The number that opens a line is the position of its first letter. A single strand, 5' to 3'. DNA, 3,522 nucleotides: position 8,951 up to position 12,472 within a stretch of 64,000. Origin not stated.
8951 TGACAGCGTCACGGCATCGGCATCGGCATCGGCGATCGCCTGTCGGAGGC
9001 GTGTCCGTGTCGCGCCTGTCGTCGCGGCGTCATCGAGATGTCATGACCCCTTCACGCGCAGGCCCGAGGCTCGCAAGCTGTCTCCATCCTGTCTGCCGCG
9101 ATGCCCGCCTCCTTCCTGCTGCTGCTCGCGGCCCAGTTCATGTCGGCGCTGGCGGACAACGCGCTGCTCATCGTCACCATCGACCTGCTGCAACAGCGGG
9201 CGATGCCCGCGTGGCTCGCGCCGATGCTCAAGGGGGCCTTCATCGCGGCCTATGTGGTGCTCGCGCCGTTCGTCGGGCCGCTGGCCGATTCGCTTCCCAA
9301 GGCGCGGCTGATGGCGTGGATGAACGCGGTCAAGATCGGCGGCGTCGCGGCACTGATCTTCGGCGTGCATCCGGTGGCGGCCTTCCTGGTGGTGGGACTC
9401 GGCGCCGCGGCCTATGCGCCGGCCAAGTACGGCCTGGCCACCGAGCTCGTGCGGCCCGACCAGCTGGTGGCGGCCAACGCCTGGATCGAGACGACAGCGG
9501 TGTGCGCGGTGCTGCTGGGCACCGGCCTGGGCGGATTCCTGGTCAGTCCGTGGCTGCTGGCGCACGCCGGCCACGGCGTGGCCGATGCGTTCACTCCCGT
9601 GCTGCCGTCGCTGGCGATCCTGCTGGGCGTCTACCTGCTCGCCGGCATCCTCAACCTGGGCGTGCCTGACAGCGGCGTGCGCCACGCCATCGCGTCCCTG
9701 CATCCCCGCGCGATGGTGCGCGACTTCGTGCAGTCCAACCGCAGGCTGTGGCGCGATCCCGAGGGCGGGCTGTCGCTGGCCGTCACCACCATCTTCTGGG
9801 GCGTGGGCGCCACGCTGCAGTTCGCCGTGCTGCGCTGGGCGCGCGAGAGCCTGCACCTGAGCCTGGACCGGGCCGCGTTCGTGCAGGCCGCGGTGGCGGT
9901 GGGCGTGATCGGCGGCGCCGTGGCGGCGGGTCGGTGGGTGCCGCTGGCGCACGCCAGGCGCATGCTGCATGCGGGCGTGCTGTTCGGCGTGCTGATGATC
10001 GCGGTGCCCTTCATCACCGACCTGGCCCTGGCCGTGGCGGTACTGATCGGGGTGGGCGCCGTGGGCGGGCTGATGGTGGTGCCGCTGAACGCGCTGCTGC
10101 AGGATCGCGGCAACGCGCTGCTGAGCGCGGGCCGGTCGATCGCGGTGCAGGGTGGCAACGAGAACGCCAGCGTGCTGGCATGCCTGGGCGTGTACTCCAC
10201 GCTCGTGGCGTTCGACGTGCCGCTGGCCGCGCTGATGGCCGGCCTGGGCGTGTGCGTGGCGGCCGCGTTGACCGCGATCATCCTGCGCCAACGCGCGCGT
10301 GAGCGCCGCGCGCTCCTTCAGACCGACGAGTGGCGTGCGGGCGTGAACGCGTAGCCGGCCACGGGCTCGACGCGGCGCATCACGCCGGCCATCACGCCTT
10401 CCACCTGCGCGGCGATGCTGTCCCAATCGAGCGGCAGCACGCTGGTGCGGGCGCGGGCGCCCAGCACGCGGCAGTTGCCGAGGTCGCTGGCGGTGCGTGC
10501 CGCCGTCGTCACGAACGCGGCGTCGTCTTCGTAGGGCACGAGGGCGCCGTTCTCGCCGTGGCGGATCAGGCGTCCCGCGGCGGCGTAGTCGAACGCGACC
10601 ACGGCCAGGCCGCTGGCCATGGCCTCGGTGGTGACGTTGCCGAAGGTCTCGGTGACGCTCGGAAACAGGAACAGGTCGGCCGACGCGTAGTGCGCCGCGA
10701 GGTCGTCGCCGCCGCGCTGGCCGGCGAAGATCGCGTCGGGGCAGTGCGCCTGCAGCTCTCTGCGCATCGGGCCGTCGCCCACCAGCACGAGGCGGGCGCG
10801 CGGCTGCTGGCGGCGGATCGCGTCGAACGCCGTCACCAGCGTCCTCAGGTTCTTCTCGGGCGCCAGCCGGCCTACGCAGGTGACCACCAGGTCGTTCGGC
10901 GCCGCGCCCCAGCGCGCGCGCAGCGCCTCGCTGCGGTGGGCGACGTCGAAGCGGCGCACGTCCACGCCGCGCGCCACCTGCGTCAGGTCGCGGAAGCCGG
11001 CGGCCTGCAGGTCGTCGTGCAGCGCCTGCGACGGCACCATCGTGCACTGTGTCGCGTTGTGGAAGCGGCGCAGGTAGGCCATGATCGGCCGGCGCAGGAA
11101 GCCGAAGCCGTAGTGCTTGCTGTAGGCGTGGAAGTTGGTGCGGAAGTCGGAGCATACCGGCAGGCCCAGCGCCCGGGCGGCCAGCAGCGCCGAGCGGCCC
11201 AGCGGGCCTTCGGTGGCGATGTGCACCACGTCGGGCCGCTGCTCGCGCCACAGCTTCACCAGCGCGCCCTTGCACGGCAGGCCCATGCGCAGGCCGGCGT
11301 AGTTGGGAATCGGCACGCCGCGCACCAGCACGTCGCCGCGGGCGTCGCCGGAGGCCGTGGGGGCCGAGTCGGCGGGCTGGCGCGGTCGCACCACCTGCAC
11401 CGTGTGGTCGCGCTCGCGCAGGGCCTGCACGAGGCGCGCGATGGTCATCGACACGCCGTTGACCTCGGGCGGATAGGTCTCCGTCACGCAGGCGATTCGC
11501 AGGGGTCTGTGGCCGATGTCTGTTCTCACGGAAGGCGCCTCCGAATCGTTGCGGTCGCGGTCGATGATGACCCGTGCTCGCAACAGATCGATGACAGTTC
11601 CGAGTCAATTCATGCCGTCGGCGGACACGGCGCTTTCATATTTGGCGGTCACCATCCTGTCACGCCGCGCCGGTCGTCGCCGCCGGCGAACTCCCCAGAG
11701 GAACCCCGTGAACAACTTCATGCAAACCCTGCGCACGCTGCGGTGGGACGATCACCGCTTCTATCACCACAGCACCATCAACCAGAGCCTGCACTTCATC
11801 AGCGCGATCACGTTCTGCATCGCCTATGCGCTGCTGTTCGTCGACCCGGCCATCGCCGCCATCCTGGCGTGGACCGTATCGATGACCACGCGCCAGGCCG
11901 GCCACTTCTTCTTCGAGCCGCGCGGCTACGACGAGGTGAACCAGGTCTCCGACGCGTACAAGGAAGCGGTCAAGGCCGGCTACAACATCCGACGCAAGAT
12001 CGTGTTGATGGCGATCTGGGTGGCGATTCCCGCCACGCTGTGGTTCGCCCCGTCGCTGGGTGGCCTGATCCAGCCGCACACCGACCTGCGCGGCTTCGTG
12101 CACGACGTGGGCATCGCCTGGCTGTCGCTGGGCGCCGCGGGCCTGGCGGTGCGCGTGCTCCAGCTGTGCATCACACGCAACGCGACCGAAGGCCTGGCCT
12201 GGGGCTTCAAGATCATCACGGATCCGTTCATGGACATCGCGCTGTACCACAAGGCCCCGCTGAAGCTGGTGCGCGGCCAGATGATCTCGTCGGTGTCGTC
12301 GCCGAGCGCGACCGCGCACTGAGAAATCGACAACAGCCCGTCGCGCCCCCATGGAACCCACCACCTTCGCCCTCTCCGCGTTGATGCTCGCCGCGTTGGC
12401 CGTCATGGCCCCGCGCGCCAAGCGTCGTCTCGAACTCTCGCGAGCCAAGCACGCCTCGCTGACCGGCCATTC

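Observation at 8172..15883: Candidate undescribed phosphate-starvation membrane-lipid pathway (GT2, LplT, GT4, Mpo1-like, aminotransferase, PSD, MprF-like)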

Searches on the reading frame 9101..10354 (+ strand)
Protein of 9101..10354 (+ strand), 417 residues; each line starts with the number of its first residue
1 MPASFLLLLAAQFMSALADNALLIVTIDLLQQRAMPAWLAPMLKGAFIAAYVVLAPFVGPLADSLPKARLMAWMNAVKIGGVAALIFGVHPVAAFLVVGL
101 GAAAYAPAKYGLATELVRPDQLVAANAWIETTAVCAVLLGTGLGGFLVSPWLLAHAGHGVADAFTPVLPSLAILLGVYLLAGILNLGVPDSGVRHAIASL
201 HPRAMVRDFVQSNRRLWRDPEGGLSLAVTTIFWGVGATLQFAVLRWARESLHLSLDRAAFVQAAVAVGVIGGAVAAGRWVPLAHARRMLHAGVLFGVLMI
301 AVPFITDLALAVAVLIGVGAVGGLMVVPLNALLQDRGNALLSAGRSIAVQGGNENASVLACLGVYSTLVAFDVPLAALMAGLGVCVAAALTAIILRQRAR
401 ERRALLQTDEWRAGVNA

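Call 4: search_protein_families(library=pfam, proteins=[window:9101-10354:+], max_evalue=0.01)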
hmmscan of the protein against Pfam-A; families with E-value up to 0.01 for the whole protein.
window:9101-10354:+ (417 aa): 1 family
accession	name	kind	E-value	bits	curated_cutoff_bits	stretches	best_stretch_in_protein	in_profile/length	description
PF07690.21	MFS_1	-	1e-15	58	33.4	1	9-336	2-322/347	Major Facilitator Superfamily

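Call 9: search_protein_families(library=ncbifam, proteins=[window:9101-10354:+], max_evalue=0.01)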
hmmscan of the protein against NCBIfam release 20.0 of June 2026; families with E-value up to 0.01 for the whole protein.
window:9101-10354:+ (417 aa): 4 families
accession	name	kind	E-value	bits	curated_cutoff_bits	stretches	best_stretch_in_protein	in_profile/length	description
NF008397.0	PRK11195.1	equivalog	1.3e-140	469.2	297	1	2-404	2-403/414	lysophospholipid transporter LplT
NF006386.0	PRK08633.1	equivalog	1.4e-35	122.4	1221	1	3-393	9-406/1147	acyl-[ACP]--phospholipid O-acyltransferase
NF005291.0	PRK06814.1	equivalog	1.1e-19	69.9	1349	1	5-395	13-420/1140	acyl-[ACP]--phospholipid O-acyltransferase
TIGR00900.1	2A0121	subfamily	9.3e-14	51.5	319.6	1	5-338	1-330/364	H+ Antiporter protein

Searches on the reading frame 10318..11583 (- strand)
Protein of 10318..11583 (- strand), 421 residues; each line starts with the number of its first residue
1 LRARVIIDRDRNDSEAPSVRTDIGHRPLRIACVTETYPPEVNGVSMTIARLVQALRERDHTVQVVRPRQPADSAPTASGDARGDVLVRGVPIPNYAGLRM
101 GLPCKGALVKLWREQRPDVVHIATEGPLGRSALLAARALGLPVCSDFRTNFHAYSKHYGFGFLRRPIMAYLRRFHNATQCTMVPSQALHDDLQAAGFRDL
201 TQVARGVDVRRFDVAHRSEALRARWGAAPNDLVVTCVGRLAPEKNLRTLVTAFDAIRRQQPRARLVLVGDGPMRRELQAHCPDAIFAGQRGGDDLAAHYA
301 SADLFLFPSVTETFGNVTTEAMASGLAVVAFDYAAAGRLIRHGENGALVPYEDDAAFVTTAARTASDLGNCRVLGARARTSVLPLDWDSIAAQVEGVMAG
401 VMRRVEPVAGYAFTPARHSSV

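Call 4: search_protein_families(library=pfam, proteins=[window:10318-11583:-], max_evalue=0.01)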
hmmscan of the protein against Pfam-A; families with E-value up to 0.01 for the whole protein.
window:10318-11583:- (421 aa): 6 families
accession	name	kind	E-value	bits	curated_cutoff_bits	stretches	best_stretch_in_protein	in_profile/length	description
PF13692.12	Glyco_trans_1_4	-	2.5e-34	119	27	1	233-366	3-141/142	Glycosyl transferases group 1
PF00534.26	Glycos_transf_1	-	2.8e-29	102.3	26.4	1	219-378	3-169/172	Glycosyl transferases group 1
PF13439.12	Glyco_transf_4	-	4.7e-27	95.5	28.5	1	41-211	1-170/170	Glycosyltransferase Family 4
PF13579.12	Glyco_trans_4_4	-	1.6e-18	68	29.7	1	42-198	1-148/158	Glycosyl transferase 4-like domain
PF20706.3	GT4-conflict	-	9.5e-07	28.6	26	1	203-343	168-323/385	Family 4 Glycosyltransferase in conflict systems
PF13477.12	Glyco_trans_4_2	-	0.00039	21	23.4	1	47-141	12-99/139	Glycosyl transferase 4-like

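Call 9: search_protein_families(library=ncbifam, proteins=[window:10318-11583:-], max_evalue=0.01)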
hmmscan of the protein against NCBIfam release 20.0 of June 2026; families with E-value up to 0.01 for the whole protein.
window:10318-11583:- (421 aa): 35 families (the best 25 are shown)
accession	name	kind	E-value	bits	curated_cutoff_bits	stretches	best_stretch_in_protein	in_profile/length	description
NF053787.1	GlcN_PG_synth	equivalog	6.5e-36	123.9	480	1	29-395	2-353/361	N-acetylglucosaminyl phosphatidylglycerol synthase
TIGR03088.1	stp2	hypoth_equivalog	3.5e-30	105.3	409.05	1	107-382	72-353/374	TIGR03088 family PEP-CTERM/XrtA system glycosyltransferase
NF049988.1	MGlcDAGSynMgs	equivalog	5.4e-28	98.4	400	1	28-396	1-382/398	alpha-monoglucosyldiacylglycerol synthase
TIGR04063.1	stp3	hypoth_equivalog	1e-22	80.6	442.05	1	106-382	82-375/397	TIGR04063 family PEP-CTERM/XrtA system glycosyltransferase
TIGR04047.1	MSMEG_0565_glyc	hypoth_equivalog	5.6e-22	78.3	259.85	1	165-392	126-365/373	MSMEG_0565 family glycosyltransferase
TIGR03999.1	thiol_BshA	equivalog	8.3e-22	77.6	273.7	1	43-382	13-353/375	N-acetyl-alpha-D-glucosaminyl L-malate synthase BshA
NF041876.1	EPS_EpsE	equivalog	9.7e-21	74.4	400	1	175-383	160-377/389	exopolysaccharide biosynthesis GT4 family glycosyltransferase EpsE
TIGR04157.1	glyco_rSAM_CFB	subfamily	1.1e-16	60.9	400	1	216-356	212-355/406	TIGR04157 family glycosyltransferase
TIGR03449.1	mycothiol_MshA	equivalog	9.2e-16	57.7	462.5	1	199-397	189-399/406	D-inositol-3-phosphate glycosyltransferase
NF047684.1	TeichurnBiosyTuaC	equivalog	4.3e-15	55.5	550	1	164-340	152-328/391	teichuronic acid biosynthesis protein TuaC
NF038229.1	Glyco4_Geo_Pelo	equivalog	4.5e-15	55.5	400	1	225-382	154-316/338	GPMC system family 4 glycosyltransferase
TIGR02149.1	glgA_Coryne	subfamily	3.3e-14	52.8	302.4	1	201-377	172-365/391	glycogen synthase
NF053513.1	Gtran_IagA_BgsA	equivalog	1.1e-13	50.9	460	1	114-333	41-267/333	LTA glycolipid anchor biosynthesis glycosyltransferase, IagA/BgsA family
NF038298.1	EPS_HpsO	equivalog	3.2e-13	49.2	575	1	76-283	48-251/388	hormogonium polysaccharide biosynthesis glycosyltransferase HpsO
NF041879.1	EPS_EpsH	equivalog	6.3e-13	48.2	800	1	206-403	219-418/431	exopolysaccharide biosynthesis glycosyltransferase EpsH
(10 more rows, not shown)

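Call 42: search_solved_structures(query=window:10318-11583:-, max_evalue=1e-8)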
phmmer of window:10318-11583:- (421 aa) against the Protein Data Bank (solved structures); distinct sequences matched with E-value up to 1e-8: 13.
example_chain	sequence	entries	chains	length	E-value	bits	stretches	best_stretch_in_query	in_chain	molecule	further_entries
4n9w_A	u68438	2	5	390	5.3e-18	68.4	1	40-398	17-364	GDP-mannose-dependent alpha-(1-2)-phosphatidylinositol mannosyltransferase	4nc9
2gej_A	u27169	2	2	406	5.3e-18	68.4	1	41-398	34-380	PHOSPHATIDYLINOSITOL MANNOSYLTRANSFERASE (PimA)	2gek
6n1x_A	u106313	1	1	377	2.8e-13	52.9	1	178-354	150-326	Glycosyltransferase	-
2jjm_A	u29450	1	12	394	2.9e-13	52.8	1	36-403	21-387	GLYCOSYL TRANSFERASE, GROUP 1 FAMILY PROTEIN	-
6d9t_A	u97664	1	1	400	3.1e-13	52.7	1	177-354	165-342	Glycosyl transferase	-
3mbo_A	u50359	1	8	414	3.8e-13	52.4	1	37-403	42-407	Glycosyltransferase, group 1 family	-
6kih_A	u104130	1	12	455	8.7e-13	51.2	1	222-394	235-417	Tll1590 protein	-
5ze7_B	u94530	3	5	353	2.1e-10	43.4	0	225-382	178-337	UDP-glucose:tetrahydrobiopterin glucosyltransferase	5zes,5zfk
5zer_A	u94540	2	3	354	2.1e-10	43.4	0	225-382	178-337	UDP-glucose:tetrahydrobiopterin glucosyltransferase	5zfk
3c4q_A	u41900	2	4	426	4.4e-10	42.3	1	200-397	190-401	Predicted glycosyltransferases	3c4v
3c48_A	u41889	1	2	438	5.6e-10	42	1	200-397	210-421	Predicted glycosyltransferases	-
3okc_A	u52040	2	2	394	1.2e-09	40.9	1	32-336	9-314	GDP-mannose-dependent alpha-(1-6)-phosphatidylinositol monomannoside mannosyltransferase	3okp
3oka_A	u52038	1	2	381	1.2e-09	40.8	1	32-334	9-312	GDP-mannose-dependent alpha-(1-6)-phosphatidylinositol monomannoside mannosyltransferase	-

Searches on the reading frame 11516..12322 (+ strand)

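Call 4: search_protein_families(library=pfam, proteins=[window:11516-12322:+], max_evalue=0.01)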
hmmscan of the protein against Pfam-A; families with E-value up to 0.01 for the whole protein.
window:11516-12322:+ (268 aa): 1 family
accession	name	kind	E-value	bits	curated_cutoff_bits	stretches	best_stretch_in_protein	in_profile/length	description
PF06127.16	Mpo1-like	-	0.00066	20.2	24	1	81-135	12-67/95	2-hydroxy-palmitic acid dioxygenase Mpo1-like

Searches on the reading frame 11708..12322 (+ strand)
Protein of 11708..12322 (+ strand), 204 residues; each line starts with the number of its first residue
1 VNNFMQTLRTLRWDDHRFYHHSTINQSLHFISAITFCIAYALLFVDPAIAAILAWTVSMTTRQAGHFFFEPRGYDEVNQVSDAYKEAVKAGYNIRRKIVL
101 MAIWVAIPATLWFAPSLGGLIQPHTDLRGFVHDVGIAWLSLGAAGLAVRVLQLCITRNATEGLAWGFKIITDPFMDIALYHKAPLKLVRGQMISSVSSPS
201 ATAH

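Call 9: search_protein_families(library=ncbifam, proteins=[window:11708-12322:+], max_evalue=0.01)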
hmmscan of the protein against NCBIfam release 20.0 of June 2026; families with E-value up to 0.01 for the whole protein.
window:11708-12322:+ (204 aa): 0 families

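Call 43: search_solved_structures(query=window:11708-12322:+, max_evalue=1)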
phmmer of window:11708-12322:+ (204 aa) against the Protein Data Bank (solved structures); distinct sequences matched with E-value up to 1: 1.
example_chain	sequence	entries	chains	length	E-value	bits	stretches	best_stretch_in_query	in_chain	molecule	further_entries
7y7b_1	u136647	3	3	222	0.44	13.5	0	39-76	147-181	ACPI-1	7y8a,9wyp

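Call 74: search_protein_families(library=pfam, alignment_id=A2, max_evalue=0.01)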
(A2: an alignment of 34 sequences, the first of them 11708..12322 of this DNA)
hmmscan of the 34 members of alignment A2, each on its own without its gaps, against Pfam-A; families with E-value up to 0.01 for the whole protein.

A. member 1, window:11708-12322:+ (204 aa): 1 family
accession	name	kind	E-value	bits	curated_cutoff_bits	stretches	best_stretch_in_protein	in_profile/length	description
PF06127.16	Mpo1-like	-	0.0004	20.9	24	1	17-71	12-67/95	2-hydroxy-palmitic acid dioxygenase Mpo1-like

B. families by the number of members that match (of 34 scanned): 2 families
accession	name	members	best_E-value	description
PF06127.16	Mpo1-like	32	8.7e-06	2-hydroxy-palmitic acid dioxygenase Mpo1-like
PF13038.11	DUF3899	1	0.0079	Domain of unknown function (DUF3899)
